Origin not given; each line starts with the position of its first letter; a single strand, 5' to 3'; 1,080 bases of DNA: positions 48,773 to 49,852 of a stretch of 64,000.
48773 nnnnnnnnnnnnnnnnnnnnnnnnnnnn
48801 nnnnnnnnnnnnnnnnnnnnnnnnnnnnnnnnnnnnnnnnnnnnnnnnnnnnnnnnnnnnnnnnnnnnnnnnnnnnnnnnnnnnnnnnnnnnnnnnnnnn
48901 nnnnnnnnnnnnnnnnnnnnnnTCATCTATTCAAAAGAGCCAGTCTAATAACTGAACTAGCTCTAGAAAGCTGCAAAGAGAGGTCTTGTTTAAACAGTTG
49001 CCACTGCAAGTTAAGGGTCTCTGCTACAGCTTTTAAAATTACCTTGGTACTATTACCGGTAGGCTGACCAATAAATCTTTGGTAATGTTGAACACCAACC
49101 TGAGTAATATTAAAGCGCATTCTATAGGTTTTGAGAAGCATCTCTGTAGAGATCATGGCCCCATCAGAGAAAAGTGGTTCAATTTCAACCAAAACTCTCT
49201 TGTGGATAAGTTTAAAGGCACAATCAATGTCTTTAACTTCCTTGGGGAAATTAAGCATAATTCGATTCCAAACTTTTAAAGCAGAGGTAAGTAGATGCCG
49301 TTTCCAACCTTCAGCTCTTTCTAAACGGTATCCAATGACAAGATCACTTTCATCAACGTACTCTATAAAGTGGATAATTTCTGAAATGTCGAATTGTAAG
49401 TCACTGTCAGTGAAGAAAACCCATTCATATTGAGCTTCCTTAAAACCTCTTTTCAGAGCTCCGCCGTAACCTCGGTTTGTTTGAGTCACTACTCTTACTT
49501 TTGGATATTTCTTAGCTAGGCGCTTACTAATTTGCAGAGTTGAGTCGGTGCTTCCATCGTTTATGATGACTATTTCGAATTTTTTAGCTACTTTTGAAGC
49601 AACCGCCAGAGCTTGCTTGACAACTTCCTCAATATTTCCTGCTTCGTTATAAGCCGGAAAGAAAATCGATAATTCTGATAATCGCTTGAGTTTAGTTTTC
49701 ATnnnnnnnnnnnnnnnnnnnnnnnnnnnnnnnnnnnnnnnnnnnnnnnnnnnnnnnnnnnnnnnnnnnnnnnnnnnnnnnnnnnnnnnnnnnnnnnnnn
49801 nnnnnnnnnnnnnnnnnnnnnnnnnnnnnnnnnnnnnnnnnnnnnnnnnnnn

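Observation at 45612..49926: GT2 lipid-linked sugar synthase translationally coupled to a giant GT-C-like membrane protein (donor-synthase/transferase pair), preceded by a tiny overlapping TM protein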

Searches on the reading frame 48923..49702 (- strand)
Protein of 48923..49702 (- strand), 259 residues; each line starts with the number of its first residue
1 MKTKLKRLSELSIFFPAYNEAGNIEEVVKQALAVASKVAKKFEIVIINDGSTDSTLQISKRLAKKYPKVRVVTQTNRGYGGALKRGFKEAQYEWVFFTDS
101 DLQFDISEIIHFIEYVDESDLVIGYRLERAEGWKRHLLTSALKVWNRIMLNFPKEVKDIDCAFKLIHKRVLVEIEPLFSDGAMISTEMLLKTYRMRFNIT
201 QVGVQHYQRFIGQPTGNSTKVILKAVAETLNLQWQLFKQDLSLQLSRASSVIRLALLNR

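Call 3: search_protein_families(library=pfam, proteins=[window:48923-49702:-], max_evalue=0.01)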
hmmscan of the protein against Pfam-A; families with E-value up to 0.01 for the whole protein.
window:48923-49702:- (259 aa): 3 families
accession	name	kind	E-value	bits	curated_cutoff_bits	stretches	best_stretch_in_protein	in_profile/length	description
PF00535.33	Glycos_transf_2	-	7.7e-30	104.5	23.3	1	12-171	1-164/168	Glycosyl transferase family 2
PF13641.12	Glyco_tranf_2_3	-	2.2e-09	38.1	27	1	11-101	3-96/230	Glycosyltransferase like family 2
PF10111.15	Glyco_tranf_2_2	-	3.7e-06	27.1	27.3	1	13-101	2-91/276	Glycosyltransferase like family 2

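Call 4: search_protein_families(library=ncbifam, proteins=[window:48923-49702:-], max_evalue=0.01)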
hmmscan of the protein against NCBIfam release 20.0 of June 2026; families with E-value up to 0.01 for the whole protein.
window:48923-49702:- (259 aa): 21 families
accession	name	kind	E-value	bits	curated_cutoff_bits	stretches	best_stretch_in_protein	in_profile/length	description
TIGR03937.1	PgaC_IcaA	equivalog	6.7e-20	71.4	422.3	1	3-116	39-150/407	poly-beta-1,6-N-acetyl-D-glucosamine synthase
NF007482.0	PRK10073.1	equivalog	1.7e-17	63.4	423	1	9-105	6-99/334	glycosyltransferase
NF007986.1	PRK10714.1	equivalog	1.3e-16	60.6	529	1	6-212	3-206/316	undecaprenyl-phosphate 4-deoxy-4-formamido-L-arabinose transferase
NF041875.1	EPS_EpsD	equivalog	2.6e-15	56.6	370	1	11-105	1-93/325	exopolysaccharide biosynthesis glycosyltransferase EpsD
NF047588.1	GlcsyltransPgfSStrep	equivalog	5.1e-15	55.5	500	1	11-171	3-164/308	glycosyltransferase PgfS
TIGR04182.1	glyco_TIGR04182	equivalog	6.5e-14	52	325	1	11-215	2-199/293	S-layer glycoprotein N-glycosyltransferase AglJ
NF041391.1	DPhHxTase_Halo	equivalog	1.1e-13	50.6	375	1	17-209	3-186/213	dolichyl-phosphate hexose transferase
TIGR04283.1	glyco_like_mftF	equivalog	9.8e-11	41.7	182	1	11-116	1-97/221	TIGR04283 family arsenosugar biosynthesis glycosyltransferase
NF047683.1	TeichurnBiosyTuaG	equivalog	1.3e-10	41.4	400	1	9-122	6-117/252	teichuronic acid biosynthesis protein TuaG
TIGR03469.1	HpnB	hypoth_equivalog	3.3e-10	39.5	379.25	1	7-123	42-167/386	hopene-associated glycosyltransferase HpnB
NF010496.0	PRK13915.1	equivalog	6.2e-10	38.6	262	1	4-103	26-128/307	glucosyl-3-phosphoglycerate synthase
NF038302.1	EPS_HpsE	equivalog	1.3e-09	37.5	300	1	10-105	2-100/307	hormogonium polysaccharide biosynthesis glycosyltransferase HpsE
NF058614.1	PPMAGASynPpgS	equivalog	4e-09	36.2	370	1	13-136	4-123/226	polyprenyl-phospho-N-acetylgalactosaminyl synthase PpgS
TIGR03965.1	mycofact_glyco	equivalog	7.1e-07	28.5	280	1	8-102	73-165/467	mycofactocin biosynthesis glycosyltransferase MftF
NF050050.1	ProtGlycPglI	equivalog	9.6e-07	28.5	500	1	10-105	3-97/306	GalNAc(5)-diNAcBac-PP-undecaprenol beta-1,3-glucosyltransferase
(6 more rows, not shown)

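Call 9: search_solved_structures(query=window:48923-49702:-, max_evalue=0.001, show_alignments=2)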
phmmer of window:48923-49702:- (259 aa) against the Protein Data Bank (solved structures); distinct sequences matched with E-value up to 0.001: 24.
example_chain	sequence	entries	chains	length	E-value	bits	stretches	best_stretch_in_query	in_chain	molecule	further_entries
5mlz_A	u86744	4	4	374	1.8e-16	63.5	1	10-192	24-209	Dolichol monophosphate mannose synthase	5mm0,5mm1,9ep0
2z86_A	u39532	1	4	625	8.8e-15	58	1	4-101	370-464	Chondroitin synthase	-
2z87_A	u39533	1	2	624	8.8e-15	58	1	4-101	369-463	Chondroitin synthase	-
9hwj_A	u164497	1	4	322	1.1e-13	54.4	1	8-172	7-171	Undecaprenyl-phosphate 4-deoxy-4-formamido-L-arabinose transferase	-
9bhc_C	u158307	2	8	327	2.1e-12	50.3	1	9-212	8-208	Undecaprenyl-phosphate 4-deoxy-4-formamido-L-arabinose transferase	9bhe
8vxh_A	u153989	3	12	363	2.7e-12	49.9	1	9-212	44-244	Undecaprenyl-phosphate 4-deoxy-4-formamido-L-arabinose transferase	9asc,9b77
5eke_A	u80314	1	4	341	7.9e-11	45.1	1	9-172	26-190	Uncharacterized glycosyltransferase sll0501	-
5ekp_C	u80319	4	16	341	8.4e-11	45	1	9-171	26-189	Uncharacterized glycosyltransferase sll0501 | Glycosyltransferase sll0501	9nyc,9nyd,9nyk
9nye_A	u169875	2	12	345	8.6e-11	45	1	9-171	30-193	Glycosyltransferase sll0501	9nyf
5hea_A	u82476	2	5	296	2.2e-09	40.4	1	11-104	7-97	Putative glycosyltransferase (GalT1)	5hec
3bcv_A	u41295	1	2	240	1.6e-08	37.6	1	9-105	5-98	Putative glycosyltransferase protein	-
5tze_C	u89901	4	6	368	4e-08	36.3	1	11-118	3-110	Glycosyl transferase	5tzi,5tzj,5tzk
5tz8_A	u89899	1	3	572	8.2e-08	35.2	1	11-118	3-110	Glycosyl transferase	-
6p61_A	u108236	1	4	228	4.1e-06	29.7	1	5-121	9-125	Glycosyltransferase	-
8vh7_A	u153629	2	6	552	1e-05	28.4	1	11-101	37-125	Heparosan synthase B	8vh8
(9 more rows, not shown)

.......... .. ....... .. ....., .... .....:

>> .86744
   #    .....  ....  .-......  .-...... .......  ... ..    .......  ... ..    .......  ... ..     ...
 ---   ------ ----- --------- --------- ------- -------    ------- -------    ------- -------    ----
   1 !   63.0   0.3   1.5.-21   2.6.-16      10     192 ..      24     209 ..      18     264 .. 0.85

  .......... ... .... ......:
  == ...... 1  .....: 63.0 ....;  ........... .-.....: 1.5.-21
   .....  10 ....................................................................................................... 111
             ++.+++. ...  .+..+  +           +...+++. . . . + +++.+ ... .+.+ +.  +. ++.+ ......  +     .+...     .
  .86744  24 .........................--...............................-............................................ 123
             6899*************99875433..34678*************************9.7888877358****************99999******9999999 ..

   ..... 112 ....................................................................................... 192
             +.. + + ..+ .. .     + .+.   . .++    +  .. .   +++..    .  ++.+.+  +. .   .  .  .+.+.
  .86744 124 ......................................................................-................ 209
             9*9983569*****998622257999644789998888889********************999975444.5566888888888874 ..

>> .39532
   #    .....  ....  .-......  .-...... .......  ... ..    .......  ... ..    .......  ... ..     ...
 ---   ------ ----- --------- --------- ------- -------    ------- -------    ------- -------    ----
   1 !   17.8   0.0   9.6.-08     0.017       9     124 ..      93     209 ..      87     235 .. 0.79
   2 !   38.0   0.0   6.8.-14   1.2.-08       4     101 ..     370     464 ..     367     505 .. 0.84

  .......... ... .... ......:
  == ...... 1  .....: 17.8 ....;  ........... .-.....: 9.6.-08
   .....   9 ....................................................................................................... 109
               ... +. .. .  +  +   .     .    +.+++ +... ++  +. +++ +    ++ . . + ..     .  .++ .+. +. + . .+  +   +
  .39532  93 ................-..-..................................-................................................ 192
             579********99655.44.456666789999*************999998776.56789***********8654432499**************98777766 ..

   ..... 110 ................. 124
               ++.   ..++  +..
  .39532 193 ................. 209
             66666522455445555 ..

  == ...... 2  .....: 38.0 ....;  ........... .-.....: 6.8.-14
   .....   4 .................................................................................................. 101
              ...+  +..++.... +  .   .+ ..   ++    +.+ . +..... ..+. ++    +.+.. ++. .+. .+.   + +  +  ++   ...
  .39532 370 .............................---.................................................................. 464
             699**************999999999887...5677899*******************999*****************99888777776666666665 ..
